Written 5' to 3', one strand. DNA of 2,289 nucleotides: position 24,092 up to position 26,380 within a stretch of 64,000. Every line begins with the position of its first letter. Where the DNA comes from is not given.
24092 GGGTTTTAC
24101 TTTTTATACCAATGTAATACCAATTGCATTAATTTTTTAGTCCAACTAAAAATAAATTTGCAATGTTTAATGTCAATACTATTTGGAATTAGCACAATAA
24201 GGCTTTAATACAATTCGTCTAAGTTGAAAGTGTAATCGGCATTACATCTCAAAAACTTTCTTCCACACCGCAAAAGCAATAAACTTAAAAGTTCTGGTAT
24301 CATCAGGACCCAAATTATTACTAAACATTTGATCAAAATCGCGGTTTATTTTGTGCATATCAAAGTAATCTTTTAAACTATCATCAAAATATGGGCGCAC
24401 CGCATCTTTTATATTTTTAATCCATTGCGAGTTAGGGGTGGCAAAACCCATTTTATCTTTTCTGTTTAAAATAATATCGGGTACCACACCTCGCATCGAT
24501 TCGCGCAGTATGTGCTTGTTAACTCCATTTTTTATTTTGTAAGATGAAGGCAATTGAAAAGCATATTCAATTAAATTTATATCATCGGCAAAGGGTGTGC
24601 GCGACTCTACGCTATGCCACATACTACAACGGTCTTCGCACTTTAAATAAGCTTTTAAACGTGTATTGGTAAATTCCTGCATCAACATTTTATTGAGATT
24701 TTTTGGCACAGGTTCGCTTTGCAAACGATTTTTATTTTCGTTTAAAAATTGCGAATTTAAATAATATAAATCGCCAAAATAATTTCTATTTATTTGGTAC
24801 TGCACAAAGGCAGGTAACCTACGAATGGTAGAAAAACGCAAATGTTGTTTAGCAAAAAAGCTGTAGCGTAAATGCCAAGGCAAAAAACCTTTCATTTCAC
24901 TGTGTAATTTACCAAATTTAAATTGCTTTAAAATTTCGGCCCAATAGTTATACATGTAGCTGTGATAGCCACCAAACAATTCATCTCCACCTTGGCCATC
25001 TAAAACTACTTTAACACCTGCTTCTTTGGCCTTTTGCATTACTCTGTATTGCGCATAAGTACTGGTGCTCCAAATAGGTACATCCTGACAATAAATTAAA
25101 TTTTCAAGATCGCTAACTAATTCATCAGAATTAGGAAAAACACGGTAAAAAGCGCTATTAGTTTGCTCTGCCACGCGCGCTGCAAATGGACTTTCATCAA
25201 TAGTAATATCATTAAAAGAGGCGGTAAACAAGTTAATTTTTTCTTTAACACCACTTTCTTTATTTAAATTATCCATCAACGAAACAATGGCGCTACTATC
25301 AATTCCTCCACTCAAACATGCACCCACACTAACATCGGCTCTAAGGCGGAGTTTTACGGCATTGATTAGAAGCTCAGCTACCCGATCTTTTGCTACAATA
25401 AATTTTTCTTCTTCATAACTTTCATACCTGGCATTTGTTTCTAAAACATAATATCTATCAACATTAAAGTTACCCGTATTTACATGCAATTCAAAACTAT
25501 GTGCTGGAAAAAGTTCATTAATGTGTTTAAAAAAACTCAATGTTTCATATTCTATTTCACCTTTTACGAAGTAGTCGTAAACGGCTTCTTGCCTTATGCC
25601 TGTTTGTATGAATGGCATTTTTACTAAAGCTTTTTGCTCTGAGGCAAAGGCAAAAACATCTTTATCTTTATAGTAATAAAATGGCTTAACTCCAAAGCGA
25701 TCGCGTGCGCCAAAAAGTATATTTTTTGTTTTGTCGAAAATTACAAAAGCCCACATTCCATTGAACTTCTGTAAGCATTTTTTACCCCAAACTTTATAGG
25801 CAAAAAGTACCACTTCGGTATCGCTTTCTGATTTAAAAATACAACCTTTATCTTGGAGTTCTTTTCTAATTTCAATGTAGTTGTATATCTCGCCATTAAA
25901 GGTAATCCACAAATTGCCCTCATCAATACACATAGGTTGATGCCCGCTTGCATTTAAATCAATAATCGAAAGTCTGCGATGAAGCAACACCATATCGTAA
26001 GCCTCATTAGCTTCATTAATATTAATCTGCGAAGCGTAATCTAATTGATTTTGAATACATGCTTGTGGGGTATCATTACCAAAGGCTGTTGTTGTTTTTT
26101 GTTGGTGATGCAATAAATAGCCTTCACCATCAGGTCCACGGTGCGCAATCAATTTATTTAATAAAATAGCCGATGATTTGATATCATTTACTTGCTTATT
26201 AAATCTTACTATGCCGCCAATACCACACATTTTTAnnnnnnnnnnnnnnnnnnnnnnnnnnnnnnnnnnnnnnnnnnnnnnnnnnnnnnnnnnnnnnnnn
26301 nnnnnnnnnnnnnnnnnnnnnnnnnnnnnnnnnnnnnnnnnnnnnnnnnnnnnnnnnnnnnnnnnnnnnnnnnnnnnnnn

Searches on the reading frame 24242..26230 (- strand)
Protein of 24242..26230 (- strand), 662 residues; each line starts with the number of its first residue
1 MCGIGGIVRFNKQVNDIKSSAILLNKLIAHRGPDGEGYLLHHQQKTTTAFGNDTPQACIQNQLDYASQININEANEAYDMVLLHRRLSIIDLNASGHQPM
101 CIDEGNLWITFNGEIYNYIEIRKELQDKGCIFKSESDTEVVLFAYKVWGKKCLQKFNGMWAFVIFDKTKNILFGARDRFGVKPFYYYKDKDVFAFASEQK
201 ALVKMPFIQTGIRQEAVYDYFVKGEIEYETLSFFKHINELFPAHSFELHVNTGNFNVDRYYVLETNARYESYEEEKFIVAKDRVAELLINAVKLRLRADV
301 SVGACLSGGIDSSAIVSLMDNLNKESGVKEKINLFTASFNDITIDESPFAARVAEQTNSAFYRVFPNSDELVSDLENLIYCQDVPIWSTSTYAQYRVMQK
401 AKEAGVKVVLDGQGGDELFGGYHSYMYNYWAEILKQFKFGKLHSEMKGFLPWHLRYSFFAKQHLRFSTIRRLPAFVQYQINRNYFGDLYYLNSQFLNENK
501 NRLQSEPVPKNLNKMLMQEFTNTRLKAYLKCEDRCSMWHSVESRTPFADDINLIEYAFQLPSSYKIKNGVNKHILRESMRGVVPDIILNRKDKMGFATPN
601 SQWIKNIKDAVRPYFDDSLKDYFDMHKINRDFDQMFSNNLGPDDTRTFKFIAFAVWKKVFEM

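Call 19: search_protein_families(library=pfam, proteins=[window:24242-26230:-])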
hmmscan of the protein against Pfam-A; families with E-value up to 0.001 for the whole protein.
window:24242-26230:- (662 aa): 4 families
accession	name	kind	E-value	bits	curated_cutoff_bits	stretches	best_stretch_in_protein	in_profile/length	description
PF00733.27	Asn_synthase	-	1.6e-75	255.4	21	1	284-635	2-331/354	Asparagine synthase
PF13537.11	GATase_7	-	5.8e-46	155.9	25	1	84-203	1-122/123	Glutamine amidotransferase domain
PF13522.11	GATase_6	-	7.5e-40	136.4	27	1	79-198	11-130/130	Glutamine amidotransferase domain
PF12481.13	DUF3700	-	1.1e-05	25.4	27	1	106-204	76-177/228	Aluminium induced protein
